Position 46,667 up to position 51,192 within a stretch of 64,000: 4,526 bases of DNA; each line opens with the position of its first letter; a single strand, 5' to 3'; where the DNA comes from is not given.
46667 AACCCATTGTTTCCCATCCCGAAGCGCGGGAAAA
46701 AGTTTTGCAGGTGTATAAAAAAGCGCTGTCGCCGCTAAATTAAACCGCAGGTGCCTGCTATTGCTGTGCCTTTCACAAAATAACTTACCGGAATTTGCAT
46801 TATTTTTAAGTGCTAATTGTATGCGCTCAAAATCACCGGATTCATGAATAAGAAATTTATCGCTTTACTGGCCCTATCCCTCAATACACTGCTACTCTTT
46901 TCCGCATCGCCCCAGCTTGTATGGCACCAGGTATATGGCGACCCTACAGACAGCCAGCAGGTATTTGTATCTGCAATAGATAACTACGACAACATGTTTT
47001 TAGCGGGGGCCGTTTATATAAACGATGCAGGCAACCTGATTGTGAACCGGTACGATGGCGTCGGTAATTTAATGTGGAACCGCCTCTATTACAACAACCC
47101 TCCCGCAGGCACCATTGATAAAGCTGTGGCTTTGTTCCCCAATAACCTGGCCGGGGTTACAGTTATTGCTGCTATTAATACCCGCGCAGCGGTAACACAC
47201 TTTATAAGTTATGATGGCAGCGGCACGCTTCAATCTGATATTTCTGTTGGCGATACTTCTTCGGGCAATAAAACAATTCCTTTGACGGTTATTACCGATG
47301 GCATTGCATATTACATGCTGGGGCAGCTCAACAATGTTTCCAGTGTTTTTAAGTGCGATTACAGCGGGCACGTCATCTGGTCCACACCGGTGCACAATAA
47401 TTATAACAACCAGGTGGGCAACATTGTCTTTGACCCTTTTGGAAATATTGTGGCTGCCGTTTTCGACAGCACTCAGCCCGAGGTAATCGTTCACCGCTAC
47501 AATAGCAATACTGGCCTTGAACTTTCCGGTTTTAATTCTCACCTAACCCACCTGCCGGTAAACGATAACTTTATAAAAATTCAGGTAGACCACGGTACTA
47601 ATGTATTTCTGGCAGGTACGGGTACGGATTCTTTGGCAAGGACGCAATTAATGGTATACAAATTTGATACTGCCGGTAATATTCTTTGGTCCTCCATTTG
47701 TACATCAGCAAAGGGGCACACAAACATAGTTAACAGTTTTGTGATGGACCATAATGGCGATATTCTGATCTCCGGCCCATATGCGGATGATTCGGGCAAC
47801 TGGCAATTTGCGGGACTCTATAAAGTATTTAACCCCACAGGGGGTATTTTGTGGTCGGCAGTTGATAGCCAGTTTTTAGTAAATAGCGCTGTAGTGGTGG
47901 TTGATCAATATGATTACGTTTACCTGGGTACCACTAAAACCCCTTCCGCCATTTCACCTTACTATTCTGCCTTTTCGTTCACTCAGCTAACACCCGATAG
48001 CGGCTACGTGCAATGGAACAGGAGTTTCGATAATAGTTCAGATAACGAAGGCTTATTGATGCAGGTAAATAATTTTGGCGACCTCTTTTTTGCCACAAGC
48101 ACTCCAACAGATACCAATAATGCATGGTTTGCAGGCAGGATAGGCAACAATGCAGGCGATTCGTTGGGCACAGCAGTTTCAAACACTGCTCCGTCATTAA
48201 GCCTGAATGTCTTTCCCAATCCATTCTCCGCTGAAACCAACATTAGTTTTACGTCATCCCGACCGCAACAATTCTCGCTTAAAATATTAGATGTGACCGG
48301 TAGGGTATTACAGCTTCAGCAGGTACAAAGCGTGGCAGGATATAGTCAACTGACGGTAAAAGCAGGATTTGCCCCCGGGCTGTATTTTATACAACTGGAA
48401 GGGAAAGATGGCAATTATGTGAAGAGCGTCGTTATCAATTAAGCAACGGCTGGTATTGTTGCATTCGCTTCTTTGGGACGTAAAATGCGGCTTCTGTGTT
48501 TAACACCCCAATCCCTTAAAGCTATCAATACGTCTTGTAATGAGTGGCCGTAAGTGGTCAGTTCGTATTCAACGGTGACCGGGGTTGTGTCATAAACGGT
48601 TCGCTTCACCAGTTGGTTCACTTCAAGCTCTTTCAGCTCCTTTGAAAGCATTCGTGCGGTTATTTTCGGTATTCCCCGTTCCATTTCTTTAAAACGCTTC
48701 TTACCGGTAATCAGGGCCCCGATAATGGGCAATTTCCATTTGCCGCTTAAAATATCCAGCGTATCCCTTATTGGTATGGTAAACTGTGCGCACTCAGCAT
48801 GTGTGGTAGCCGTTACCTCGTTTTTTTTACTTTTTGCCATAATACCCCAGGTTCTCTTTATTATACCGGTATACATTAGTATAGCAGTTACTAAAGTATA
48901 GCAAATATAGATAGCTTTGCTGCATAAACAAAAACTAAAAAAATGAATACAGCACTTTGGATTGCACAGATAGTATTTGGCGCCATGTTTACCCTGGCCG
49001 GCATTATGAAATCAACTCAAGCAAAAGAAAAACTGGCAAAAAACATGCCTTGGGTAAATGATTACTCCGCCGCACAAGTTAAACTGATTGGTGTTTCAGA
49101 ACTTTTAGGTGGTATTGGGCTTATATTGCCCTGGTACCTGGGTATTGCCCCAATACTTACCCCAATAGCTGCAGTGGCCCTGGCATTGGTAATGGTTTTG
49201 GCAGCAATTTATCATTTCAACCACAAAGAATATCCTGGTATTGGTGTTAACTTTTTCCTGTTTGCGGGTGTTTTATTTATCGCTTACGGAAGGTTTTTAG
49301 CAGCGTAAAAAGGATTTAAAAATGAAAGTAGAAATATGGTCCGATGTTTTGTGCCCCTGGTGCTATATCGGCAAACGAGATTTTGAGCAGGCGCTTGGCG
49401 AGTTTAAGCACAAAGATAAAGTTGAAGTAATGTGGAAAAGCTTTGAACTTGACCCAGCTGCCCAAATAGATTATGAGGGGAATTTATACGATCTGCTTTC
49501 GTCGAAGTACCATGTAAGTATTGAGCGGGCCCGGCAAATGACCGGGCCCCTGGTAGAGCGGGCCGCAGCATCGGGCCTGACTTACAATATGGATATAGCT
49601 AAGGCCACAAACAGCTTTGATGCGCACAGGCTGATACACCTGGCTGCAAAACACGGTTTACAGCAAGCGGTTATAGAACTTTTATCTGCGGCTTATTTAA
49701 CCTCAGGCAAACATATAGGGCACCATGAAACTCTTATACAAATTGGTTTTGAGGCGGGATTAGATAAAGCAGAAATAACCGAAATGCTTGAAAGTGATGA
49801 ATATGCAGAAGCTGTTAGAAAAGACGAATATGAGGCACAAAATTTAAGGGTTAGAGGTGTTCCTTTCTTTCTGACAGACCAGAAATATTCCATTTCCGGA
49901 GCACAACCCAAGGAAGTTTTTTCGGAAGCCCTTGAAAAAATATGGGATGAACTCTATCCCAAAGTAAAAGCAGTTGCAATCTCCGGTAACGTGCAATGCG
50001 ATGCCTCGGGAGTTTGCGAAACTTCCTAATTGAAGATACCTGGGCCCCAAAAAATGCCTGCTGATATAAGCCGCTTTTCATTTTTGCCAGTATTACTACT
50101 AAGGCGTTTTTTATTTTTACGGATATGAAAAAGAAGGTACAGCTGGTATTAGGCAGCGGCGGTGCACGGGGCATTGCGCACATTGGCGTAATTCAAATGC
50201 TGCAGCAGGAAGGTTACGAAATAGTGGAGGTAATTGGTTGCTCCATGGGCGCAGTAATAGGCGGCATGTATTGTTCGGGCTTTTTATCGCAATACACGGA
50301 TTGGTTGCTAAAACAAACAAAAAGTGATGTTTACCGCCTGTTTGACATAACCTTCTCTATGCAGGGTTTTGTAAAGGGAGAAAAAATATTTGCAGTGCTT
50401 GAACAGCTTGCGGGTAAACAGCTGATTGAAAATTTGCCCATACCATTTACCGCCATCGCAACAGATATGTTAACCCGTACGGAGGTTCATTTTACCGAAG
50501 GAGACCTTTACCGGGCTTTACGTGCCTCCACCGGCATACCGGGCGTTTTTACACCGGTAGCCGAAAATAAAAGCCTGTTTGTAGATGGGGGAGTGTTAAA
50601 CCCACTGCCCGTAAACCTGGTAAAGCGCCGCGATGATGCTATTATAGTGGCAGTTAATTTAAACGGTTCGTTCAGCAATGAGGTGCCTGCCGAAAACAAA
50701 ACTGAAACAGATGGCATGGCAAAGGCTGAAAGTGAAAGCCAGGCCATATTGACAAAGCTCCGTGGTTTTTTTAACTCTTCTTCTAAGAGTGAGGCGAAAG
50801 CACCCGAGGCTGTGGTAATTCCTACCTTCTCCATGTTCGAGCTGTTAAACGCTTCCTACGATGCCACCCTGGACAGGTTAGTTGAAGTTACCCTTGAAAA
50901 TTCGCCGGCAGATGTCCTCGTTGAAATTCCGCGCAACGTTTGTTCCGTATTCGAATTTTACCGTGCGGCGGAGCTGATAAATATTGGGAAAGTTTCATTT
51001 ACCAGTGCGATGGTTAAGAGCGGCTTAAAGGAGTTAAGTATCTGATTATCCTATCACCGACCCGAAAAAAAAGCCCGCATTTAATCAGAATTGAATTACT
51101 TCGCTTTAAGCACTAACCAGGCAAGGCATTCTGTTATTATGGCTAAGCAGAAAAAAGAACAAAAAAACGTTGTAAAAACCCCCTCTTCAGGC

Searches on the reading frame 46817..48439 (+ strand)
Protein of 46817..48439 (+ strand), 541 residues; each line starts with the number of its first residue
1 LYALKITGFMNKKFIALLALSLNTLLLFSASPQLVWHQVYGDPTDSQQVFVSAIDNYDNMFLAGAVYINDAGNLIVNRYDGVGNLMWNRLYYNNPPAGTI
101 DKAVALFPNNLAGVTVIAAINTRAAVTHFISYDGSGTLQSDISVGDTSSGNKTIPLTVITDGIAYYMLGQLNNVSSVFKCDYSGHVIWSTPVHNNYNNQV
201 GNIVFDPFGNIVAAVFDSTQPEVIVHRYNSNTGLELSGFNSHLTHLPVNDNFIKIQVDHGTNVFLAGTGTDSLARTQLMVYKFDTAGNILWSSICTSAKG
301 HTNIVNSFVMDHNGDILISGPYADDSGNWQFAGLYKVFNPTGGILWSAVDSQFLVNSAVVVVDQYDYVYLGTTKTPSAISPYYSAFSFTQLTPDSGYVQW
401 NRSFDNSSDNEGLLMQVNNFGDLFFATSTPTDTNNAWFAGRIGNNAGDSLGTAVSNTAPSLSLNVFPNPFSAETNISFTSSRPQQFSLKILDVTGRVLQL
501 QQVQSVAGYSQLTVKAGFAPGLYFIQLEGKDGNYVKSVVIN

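Call 14: search_protein_families(library=pfam, proteins=[window:46817-48439:+], max_evalue=0.001)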
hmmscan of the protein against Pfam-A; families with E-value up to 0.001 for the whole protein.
window:46817-48439:+ (541 aa): 1 family
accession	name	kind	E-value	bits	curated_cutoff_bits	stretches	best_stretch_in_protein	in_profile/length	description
PF18962.6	Por_Secre_tail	-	3.3e-10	40.6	27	1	465-540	1-75/75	Secretion system C-terminal sorting domain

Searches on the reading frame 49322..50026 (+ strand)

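Call 14: search_protein_families(library=pfam, proteins=[window:49322-50026:+], max_evalue=0.001)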
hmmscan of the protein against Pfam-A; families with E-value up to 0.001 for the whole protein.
window:49322-50026:+ (235 aa): 2 families
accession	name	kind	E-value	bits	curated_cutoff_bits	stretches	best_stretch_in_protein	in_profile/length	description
PF01323.26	DSBA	-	2e-39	135.8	25.6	1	3-204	2-190/191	DSBA-like thioredoxin domain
PF13462.12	Thioredoxin_4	-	7.8e-07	29.9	23.2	0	98-205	62-164/165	Thioredoxin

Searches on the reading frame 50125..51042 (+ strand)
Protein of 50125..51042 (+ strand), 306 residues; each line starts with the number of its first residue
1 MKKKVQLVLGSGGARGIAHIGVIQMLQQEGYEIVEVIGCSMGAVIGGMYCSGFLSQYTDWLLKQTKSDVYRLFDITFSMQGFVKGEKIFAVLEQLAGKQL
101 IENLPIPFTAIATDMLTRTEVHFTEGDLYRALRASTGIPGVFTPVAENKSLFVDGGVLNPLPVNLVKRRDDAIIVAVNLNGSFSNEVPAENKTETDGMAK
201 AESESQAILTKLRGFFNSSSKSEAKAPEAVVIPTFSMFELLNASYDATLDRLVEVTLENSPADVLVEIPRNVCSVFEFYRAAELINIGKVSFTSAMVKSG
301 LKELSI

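Call 14: search_protein_families(library=pfam, proteins=[window:50125-51042:+], max_evalue=0.001)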
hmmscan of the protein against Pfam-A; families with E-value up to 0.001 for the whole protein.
window:50125-51042:+ (306 aa): 1 family
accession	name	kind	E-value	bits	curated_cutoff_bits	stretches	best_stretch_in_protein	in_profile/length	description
PF01734.28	Patatin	-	2.6e-25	90.2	27.7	1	7-164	1-188/191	Patatin-like phospholipase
